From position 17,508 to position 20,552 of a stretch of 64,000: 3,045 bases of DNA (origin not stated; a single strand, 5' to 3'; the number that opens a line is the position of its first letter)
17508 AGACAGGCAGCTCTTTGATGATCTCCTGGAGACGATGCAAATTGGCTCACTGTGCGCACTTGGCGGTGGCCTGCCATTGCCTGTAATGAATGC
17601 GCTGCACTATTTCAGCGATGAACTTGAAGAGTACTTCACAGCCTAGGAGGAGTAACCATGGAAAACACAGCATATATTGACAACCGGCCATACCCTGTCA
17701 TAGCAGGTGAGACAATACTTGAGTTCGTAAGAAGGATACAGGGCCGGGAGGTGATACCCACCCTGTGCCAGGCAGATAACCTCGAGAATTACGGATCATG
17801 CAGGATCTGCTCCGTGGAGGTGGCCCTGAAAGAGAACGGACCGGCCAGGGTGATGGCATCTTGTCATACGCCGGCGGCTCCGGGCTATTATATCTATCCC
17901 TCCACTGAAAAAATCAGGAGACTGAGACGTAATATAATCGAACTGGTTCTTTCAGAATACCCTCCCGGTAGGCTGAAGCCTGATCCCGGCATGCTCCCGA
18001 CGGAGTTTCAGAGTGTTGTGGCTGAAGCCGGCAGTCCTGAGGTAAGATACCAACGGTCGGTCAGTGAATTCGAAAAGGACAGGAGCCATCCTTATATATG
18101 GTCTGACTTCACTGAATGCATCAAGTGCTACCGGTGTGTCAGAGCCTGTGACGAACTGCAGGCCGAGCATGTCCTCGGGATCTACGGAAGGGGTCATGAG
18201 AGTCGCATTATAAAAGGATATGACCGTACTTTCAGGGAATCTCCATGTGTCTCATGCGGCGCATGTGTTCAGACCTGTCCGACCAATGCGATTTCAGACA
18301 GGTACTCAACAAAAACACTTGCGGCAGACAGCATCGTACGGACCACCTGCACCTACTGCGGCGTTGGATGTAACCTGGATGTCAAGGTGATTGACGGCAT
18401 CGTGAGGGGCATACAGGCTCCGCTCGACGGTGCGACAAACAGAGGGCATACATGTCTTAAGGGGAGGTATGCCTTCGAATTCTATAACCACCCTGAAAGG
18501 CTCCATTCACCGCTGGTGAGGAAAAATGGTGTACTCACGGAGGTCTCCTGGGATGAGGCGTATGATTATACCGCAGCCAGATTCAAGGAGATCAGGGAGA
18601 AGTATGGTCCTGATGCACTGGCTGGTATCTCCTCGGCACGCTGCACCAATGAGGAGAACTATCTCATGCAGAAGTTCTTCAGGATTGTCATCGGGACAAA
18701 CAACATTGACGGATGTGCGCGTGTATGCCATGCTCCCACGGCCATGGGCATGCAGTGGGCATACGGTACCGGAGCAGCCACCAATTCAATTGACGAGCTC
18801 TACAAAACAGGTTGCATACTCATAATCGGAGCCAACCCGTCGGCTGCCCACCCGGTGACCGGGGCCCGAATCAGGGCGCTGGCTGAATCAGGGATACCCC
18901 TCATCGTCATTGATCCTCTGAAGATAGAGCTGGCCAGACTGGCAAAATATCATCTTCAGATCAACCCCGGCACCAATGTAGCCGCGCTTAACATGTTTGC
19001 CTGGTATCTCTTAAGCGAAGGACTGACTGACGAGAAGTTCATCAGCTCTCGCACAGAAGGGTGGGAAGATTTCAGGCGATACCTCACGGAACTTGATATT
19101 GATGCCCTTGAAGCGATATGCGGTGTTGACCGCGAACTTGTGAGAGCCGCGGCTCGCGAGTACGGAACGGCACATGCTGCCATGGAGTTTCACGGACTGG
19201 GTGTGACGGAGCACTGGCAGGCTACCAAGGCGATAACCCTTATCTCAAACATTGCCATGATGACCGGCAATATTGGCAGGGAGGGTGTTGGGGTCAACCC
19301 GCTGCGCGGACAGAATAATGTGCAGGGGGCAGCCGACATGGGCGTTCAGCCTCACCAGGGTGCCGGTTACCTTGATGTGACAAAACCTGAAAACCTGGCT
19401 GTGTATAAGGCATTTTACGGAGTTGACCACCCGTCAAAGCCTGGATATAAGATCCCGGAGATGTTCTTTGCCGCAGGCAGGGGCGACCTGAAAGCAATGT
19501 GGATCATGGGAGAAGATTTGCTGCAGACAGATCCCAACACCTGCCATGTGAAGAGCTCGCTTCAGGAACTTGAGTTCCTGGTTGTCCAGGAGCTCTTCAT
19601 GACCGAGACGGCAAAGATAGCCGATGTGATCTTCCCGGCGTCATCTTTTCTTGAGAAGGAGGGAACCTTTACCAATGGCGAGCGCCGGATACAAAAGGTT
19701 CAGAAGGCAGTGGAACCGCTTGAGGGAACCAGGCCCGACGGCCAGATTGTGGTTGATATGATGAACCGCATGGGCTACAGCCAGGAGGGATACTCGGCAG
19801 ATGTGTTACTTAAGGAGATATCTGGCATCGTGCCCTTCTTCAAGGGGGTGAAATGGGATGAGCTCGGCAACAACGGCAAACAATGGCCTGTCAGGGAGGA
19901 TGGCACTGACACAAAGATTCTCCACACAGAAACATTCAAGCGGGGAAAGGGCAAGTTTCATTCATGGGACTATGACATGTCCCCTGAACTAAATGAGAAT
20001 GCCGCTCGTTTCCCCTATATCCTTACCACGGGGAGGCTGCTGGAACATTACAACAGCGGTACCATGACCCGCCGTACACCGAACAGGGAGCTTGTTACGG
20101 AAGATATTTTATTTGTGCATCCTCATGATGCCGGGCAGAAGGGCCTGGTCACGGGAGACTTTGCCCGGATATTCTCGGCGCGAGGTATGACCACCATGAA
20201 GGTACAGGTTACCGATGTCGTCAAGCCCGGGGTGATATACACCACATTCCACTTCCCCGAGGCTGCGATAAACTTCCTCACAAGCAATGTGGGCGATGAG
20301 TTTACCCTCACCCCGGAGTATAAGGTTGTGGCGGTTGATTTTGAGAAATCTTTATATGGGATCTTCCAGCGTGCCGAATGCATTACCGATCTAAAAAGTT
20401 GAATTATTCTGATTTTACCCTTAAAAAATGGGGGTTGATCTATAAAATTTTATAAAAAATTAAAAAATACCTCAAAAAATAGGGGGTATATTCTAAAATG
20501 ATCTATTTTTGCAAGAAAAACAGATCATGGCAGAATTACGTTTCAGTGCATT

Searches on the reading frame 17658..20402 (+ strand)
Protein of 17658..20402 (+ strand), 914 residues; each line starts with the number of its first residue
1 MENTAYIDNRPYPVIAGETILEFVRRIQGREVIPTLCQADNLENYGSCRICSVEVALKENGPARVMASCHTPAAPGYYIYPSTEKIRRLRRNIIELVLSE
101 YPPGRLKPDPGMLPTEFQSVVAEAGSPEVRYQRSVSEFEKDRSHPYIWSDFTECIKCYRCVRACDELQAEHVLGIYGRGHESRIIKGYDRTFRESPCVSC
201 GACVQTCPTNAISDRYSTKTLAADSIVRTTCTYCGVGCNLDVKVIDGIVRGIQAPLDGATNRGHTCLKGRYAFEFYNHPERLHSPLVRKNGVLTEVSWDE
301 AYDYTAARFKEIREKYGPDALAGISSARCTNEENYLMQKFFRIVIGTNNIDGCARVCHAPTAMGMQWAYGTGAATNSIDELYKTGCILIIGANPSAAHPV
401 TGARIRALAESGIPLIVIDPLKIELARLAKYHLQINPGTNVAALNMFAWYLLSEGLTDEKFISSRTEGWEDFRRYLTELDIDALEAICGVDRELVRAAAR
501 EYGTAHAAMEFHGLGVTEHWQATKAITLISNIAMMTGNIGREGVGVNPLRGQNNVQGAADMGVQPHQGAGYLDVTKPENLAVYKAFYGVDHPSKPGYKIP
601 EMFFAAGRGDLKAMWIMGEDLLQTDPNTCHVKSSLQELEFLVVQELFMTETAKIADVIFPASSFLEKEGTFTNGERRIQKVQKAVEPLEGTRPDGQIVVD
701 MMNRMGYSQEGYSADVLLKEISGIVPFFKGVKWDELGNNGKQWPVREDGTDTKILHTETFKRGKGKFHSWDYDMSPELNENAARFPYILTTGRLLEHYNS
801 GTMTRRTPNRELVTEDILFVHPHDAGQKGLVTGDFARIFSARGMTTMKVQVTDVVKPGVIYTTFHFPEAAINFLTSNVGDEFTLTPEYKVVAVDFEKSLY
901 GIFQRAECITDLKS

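Call 70: search_protein_families(library=pfam, proteins=[window:17658-20402:+], max_evalue=0.00001)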
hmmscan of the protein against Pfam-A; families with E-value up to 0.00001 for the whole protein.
window:17658-20402:+ (914 aa): 8 families
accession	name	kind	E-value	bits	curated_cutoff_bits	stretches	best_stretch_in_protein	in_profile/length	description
PF00384.28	Molybdopterin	-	2e-70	238.1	24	1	281-702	1-351/353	Molybdopterin oxidoreductase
PF01568.27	Molydop_binding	-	5.3e-24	84.8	26.8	1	787-892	1-110/110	Molydopterin dinucleotide binding domain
PF04879.21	Molybdop_Fe4S4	-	2.1e-14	53.6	22.7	1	226-278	3-55/55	Molybdopterin oxidoreductase Fe4S4 domain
PF13510.11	Fer2_4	-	8.6e-09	35.8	22.8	1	5-79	6-77/82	2Fe-2S iron-sulfur cluster binding domain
PF00037.32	Fer4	-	2.1e-08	34.1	21.1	1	194-213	5-24/24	4Fe-4S binding domain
PF12838.12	Fer4_7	-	3.7e-08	34.1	27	1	154-211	2-52/52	4Fe-4S dicluster domain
PF22117.2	Fer4_Nqo3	-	7.3e-08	32.9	27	1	145-211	2-65/67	NADH-quinone oxidoreductase subunit 3, ferredoxin-like domain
PF13237.11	Fer4_10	-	7.6e-07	29.4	25.5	0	194-238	6-48/53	4Fe-4S dicluster domain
